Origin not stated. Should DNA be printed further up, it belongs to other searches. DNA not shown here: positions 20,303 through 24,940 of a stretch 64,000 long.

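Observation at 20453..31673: Four-gene operon: outer-membrane beta-barrel, small lipoprotein and two giant secreted paralogs of unknown family; candidate novel envelope/export system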

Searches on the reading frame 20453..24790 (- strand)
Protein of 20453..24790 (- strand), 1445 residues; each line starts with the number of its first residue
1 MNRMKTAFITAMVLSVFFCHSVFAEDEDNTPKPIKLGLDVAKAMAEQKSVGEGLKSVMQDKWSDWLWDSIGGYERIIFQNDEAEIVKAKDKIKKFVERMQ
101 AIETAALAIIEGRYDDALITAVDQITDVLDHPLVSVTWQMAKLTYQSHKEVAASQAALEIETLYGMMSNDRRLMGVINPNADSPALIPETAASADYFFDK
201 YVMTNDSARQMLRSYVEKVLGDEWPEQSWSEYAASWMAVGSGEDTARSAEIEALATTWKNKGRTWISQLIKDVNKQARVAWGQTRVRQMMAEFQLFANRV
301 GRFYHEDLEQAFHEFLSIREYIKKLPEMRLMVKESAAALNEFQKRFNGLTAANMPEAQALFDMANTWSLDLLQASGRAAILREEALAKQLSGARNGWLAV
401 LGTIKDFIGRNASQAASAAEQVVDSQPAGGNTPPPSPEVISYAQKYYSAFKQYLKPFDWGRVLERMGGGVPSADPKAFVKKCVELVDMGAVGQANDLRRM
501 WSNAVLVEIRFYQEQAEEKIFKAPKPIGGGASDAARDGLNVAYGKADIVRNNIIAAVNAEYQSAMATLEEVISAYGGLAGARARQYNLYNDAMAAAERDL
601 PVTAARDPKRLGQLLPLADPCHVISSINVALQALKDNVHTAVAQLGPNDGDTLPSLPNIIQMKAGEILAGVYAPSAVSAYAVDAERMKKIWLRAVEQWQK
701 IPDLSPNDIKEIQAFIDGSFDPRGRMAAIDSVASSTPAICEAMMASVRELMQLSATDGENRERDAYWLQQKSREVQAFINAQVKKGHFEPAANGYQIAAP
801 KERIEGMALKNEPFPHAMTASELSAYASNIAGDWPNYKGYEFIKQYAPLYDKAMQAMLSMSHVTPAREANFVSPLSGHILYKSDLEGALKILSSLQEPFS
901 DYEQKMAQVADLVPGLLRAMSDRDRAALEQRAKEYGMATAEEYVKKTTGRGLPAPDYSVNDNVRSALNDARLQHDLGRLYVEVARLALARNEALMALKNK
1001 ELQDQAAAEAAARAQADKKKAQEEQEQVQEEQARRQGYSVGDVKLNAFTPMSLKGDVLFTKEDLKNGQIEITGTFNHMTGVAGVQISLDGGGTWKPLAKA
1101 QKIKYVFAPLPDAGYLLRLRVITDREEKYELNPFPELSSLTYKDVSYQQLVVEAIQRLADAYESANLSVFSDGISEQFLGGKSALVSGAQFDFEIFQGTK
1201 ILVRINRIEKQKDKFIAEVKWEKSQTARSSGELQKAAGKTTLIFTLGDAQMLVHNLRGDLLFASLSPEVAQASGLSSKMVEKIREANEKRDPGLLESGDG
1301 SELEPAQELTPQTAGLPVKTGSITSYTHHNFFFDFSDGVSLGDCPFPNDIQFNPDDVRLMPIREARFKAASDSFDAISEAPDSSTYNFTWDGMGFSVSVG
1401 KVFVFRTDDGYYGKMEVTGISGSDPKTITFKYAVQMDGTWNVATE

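Call 6: search_protein_families(library=pfam, proteins=[window:20453-24790:-], max_evalue=1)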
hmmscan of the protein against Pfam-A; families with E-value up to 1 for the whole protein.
window:20453-24790:- (1445 aa): 1 family
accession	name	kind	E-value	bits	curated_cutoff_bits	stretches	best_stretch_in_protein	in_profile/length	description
PF02012.26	BNR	-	0.28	11.7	27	0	1085-1095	1-11/12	BNR/Asp-box repeat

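Call 7: search_protein_families(library=ncbifam, proteins=[window:20453-24790:-], max_evalue=1)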
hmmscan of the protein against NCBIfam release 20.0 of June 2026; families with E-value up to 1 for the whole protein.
window:20453-24790:- (1445 aa): 1 family
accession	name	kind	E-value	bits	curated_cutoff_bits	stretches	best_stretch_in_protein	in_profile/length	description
NF052247.1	SorT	equivalog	0.012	14.4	570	1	1023-1095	246-320/387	SorT family sulfite dehydrogenase catalytic subunit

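Call 104: search_protein_families(library=phrogs, proteins=[window:20453-24790:-], max_evalue=0.01)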
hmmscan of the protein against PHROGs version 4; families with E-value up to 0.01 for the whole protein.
window:20453-24790:- (1445 aa): 0 families

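Call 105: search_protein_families(library=padloc, proteins=[window:20453-24790:-], max_evalue=0.01)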
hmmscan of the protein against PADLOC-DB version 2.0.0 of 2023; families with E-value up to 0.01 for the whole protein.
window:20453-24790:- (1445 aa): 0 families
